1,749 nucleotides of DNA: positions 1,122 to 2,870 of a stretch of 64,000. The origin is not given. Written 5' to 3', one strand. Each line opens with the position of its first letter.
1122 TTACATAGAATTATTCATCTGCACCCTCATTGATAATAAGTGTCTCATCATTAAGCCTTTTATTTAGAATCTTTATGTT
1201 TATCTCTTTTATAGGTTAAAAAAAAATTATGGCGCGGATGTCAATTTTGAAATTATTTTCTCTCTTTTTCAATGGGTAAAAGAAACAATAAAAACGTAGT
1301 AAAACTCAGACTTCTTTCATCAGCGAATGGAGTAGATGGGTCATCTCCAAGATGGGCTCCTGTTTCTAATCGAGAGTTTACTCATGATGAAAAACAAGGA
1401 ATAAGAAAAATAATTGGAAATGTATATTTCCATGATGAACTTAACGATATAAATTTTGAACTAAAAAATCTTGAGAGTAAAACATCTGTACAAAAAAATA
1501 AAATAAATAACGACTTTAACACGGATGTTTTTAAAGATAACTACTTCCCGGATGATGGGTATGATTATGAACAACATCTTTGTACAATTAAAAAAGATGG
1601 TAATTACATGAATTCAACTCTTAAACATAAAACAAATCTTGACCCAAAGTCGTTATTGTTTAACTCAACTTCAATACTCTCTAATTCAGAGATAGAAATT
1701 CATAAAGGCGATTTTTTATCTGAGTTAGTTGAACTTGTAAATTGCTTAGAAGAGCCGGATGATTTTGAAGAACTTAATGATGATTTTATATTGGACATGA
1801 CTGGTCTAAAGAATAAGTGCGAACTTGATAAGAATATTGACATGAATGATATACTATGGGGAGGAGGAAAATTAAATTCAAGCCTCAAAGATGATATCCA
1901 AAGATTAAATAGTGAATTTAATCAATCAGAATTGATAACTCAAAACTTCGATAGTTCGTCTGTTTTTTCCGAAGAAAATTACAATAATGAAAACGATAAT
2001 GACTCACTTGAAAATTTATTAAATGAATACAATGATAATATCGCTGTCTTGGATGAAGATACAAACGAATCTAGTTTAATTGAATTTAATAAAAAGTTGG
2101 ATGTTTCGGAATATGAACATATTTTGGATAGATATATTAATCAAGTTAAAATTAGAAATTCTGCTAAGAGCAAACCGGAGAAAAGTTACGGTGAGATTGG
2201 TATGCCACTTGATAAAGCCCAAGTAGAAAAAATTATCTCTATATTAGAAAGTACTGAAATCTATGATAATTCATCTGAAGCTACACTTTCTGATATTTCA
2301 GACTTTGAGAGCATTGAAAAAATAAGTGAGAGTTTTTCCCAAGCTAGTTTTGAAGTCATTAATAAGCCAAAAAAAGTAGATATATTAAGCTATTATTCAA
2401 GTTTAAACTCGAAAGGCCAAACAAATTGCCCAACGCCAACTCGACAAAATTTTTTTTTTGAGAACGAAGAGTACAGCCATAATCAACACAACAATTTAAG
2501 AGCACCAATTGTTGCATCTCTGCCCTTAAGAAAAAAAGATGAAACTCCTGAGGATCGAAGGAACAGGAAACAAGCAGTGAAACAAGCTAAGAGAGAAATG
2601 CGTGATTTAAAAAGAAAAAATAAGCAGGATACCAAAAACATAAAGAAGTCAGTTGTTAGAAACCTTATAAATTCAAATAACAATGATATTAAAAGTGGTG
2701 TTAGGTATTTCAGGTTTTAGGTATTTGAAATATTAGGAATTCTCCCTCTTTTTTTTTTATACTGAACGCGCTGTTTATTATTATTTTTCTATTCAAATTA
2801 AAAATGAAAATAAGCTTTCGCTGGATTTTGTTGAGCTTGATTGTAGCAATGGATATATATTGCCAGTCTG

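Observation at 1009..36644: Recurrent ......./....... and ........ elements in AT-rich upstream regions, with a DP (E2F-partner) factor encoded in the same window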

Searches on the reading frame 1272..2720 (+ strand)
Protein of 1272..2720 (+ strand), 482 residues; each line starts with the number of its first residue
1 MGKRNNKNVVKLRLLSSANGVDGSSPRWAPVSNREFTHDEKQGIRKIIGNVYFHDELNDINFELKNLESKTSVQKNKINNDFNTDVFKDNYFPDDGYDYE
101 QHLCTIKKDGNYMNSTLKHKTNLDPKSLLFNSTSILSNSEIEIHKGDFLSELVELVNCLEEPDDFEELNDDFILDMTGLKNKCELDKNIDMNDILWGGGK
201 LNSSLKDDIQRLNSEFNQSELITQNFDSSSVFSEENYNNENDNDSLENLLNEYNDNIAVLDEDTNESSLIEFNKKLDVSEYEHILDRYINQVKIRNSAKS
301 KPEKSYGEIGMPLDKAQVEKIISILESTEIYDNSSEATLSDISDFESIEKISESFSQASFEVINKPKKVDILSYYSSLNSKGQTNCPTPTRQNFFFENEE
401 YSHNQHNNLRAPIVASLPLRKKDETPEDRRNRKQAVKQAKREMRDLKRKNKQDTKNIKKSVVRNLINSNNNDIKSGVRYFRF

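Call 7: search_protein_families(library=pfam, proteins=[window:1272-2720:+])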
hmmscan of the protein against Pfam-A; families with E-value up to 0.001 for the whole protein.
window:1272-2720:+ (482 aa): 0 families
